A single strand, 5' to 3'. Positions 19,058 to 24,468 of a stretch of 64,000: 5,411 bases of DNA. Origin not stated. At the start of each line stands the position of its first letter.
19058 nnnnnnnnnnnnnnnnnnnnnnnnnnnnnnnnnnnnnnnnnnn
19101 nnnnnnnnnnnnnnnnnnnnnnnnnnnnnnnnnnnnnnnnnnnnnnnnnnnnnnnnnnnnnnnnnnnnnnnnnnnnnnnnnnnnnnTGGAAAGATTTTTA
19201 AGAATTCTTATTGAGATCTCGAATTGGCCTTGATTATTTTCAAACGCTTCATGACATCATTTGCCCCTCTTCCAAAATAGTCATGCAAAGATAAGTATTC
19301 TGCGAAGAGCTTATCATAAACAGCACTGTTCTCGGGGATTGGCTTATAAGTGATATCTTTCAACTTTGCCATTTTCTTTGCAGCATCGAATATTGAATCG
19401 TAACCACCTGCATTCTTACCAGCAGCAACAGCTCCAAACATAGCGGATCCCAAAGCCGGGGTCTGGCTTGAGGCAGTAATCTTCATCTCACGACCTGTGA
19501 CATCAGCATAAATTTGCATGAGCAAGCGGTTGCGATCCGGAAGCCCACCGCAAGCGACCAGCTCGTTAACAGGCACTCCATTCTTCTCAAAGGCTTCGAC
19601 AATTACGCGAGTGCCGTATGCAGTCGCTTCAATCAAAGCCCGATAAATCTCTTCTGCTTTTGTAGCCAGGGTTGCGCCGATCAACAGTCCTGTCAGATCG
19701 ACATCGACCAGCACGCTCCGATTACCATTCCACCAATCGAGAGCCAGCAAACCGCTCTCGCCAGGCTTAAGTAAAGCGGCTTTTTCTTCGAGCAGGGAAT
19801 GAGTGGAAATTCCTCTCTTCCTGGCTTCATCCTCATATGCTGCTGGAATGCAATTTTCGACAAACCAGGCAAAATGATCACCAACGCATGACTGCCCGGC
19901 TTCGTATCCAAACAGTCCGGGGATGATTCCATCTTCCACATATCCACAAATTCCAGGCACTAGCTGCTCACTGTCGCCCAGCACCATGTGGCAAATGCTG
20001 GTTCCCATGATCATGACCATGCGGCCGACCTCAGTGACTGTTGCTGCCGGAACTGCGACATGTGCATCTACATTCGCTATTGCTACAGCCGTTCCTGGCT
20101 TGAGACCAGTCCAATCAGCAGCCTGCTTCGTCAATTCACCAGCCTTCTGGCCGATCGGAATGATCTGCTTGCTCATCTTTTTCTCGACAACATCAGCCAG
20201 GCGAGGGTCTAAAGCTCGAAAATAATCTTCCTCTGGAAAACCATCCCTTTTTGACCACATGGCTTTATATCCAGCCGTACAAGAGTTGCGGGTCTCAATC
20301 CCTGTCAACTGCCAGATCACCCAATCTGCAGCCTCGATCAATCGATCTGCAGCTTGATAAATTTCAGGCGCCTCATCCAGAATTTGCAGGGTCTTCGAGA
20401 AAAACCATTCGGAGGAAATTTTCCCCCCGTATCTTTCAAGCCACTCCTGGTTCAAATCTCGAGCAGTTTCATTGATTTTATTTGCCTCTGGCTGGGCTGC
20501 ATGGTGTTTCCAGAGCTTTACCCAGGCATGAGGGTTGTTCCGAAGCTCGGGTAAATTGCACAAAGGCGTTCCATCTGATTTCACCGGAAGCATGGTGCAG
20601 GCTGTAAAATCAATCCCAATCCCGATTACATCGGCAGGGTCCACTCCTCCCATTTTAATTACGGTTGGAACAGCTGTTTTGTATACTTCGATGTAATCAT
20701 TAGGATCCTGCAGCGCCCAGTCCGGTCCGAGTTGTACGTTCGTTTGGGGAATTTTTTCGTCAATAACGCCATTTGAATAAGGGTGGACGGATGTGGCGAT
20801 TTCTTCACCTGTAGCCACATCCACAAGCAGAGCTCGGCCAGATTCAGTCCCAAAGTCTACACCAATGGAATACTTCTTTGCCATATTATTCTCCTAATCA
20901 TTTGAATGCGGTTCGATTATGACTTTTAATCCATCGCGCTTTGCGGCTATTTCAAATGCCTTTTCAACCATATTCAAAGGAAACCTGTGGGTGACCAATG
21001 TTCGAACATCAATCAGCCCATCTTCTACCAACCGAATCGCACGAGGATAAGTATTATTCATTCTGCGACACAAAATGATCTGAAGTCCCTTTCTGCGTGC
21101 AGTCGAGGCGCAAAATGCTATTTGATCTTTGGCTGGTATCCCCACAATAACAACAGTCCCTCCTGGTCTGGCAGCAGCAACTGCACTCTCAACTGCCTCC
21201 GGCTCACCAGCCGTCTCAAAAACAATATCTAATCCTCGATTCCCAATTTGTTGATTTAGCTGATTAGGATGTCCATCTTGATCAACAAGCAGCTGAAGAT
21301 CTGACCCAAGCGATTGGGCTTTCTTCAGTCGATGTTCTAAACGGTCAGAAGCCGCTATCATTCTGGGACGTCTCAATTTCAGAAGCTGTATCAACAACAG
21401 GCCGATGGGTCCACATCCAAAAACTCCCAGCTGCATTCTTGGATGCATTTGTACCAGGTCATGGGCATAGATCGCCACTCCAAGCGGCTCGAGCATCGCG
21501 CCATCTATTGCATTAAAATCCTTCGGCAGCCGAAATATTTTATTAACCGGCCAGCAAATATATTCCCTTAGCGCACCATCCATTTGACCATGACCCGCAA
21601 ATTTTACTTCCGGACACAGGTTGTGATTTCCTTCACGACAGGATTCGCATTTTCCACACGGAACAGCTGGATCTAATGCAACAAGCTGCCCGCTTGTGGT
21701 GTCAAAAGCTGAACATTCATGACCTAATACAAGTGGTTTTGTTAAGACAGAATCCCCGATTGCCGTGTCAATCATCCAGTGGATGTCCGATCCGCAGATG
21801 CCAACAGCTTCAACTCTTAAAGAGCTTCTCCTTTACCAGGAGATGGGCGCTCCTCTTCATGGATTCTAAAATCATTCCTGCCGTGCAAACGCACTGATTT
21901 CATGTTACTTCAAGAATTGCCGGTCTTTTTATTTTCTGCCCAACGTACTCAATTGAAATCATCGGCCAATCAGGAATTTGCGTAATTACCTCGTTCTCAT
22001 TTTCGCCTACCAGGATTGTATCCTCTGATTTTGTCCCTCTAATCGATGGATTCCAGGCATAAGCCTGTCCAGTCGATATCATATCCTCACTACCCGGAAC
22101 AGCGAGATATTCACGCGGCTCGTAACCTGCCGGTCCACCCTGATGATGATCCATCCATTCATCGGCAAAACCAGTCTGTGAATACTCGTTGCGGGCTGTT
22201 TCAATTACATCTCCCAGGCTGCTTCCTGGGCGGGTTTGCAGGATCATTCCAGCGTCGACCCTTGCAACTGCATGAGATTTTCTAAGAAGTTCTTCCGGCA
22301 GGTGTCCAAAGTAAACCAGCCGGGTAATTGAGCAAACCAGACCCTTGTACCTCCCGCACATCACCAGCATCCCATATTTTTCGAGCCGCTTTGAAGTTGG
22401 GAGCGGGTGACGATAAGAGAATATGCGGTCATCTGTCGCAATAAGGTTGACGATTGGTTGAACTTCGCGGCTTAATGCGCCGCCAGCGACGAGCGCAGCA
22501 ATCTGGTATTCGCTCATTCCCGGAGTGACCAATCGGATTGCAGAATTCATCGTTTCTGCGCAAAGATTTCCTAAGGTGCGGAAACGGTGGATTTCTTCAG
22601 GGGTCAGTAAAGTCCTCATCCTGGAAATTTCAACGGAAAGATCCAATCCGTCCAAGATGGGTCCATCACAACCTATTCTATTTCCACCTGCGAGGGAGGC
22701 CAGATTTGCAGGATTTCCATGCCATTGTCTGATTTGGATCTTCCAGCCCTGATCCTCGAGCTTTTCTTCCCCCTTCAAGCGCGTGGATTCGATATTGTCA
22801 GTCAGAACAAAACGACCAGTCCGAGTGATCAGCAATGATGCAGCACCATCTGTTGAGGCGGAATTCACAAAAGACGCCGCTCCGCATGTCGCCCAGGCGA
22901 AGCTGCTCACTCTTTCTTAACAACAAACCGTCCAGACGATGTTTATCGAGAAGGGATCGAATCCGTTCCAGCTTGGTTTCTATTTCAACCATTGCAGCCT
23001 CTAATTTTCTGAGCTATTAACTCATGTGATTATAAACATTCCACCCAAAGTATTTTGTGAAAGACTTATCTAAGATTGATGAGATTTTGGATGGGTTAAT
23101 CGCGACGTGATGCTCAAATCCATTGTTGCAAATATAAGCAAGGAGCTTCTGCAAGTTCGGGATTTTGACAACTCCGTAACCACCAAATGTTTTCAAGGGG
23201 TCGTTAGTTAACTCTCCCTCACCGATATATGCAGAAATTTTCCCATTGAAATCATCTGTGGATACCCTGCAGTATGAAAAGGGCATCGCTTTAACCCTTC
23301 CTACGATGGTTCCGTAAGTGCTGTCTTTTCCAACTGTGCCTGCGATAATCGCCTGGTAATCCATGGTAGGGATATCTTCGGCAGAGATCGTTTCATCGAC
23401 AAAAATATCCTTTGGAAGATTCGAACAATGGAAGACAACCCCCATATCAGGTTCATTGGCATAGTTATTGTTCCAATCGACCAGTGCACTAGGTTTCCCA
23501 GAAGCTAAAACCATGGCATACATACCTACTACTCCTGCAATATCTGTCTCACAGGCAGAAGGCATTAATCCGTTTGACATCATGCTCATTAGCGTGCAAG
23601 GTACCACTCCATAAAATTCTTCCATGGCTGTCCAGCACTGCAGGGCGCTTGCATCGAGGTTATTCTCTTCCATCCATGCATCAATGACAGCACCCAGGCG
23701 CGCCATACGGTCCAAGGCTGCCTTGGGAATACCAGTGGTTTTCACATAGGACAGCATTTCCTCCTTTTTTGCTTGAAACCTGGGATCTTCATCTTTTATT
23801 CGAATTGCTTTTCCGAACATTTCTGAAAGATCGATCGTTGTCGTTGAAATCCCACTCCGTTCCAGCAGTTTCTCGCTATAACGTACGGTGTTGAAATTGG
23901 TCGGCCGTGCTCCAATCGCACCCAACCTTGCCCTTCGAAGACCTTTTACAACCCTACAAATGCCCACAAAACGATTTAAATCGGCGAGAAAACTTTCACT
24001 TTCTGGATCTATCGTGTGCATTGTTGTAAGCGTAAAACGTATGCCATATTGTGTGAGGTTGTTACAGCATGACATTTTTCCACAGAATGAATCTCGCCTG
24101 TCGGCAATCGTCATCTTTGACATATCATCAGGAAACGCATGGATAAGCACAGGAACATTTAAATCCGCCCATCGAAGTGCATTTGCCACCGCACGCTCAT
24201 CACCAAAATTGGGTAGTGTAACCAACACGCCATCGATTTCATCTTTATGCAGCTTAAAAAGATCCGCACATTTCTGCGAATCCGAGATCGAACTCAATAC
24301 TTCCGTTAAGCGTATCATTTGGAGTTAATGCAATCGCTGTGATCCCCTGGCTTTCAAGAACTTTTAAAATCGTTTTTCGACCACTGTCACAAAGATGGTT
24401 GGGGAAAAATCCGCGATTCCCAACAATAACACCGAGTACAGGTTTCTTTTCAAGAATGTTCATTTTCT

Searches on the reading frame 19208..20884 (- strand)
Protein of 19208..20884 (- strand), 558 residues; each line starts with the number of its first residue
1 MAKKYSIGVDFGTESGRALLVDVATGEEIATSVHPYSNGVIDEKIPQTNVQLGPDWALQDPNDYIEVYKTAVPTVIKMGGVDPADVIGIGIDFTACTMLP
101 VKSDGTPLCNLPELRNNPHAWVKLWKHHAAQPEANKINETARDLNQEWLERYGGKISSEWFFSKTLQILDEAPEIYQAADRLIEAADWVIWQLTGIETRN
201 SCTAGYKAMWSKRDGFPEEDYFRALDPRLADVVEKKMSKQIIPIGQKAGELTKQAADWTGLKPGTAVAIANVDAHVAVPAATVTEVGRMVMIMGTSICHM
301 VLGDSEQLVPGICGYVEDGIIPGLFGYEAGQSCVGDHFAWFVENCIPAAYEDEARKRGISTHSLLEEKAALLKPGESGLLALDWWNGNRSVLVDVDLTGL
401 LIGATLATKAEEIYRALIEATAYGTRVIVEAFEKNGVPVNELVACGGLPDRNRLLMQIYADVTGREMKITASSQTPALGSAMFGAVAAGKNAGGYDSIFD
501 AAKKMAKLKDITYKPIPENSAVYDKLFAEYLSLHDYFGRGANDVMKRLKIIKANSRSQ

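Call 45: search_protein_families(library=pfam, proteins=[window:19208-20884:-], max_evalue=0.00001)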
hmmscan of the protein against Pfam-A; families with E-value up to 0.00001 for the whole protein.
window:19208-20884:- (558 aa): 2 families
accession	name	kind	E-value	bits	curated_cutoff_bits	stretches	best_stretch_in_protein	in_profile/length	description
PF02782.22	FGGY_C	-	1.4e-41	142.9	27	1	290-488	2-198/198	FGGY family of carbohydrate kinases, C-terminal domain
PF00370.27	FGGY_N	-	1.7e-14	54.5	28.8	1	5-277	1-242/245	FGGY family of carbohydrate kinases, N-terminal domain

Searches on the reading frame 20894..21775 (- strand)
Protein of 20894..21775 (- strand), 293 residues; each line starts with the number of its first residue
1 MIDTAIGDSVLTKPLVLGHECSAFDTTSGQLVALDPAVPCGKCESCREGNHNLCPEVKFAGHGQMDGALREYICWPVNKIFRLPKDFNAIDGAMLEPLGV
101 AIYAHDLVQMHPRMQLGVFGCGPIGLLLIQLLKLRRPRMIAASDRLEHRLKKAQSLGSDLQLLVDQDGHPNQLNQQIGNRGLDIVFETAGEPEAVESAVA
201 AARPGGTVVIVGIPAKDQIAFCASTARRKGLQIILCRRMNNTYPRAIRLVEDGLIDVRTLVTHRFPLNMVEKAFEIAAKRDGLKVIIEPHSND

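Call 45: search_protein_families(library=pfam, proteins=[window:20894-21775:-], max_evalue=0.00001)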
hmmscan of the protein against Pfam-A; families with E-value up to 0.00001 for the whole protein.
window:20894-21775:- (293 aa): 4 families
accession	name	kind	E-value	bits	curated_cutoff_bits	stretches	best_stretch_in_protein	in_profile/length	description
PF00107.32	ADH_zinc_N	-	1.5e-19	70.7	31.8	1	123-251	1-128/129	Zinc-binding dehydrogenase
PF08240.17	ADH_N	-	1.6e-11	44.8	23.5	1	14-85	33-104/104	Alcohol dehydrogenase GroES-like domain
PF16912.11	Glu_dehyd_C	-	6.7e-11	42.5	34.9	1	96-288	8-210/211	Glucose dehydrogenase C-terminus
PF13602.12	ADH_zinc_N_2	-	5.7e-07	31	27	1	172-276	13-122/134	Zinc-binding dehydrogenase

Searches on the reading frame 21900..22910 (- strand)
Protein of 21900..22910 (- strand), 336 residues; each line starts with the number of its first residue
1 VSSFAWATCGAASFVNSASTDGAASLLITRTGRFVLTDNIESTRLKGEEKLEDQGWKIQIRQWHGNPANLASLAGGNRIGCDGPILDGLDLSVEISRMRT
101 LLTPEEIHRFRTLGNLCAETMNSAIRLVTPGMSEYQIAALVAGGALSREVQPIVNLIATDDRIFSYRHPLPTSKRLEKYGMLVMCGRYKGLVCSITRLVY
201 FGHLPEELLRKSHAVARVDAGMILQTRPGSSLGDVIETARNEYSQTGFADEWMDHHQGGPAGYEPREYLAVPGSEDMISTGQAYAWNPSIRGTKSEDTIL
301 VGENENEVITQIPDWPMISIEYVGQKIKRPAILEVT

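Call 45: search_protein_families(library=pfam, proteins=[window:21900-22910:-], max_evalue=0.00001)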
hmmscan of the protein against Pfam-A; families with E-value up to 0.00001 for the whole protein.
window:21900-22910:- (336 aa): 1 family
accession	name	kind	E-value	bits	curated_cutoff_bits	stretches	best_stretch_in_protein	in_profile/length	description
PF00557.29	Peptidase_M24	-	1.8e-10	41.4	23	1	110-302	3-207/208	Metallopeptidase family M24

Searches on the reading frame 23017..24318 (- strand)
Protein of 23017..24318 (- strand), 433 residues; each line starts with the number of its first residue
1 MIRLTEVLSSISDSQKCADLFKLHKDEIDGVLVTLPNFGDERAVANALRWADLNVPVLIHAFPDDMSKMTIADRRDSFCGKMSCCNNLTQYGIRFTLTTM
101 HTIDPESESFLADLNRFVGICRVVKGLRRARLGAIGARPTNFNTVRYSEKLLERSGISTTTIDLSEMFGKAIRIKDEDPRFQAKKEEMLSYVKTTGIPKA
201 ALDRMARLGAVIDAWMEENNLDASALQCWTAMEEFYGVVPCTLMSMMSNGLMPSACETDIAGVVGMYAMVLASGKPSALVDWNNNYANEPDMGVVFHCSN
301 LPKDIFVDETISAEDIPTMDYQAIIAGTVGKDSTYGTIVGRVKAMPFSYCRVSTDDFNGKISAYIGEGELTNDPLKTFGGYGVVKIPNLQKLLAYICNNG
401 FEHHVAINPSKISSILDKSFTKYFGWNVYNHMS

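Call 45: search_protein_families(library=pfam, proteins=[window:23017-24318:-], max_evalue=0.00001)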
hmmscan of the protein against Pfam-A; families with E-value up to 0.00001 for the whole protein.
window:23017-24318:- (433 aa): 1 family
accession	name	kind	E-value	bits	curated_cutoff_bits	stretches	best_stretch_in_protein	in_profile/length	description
PF02952.23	Fucose_iso_C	-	1.4e-29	103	29.3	1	296-429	2-140/143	L-fucose isomerase, C-terminal domain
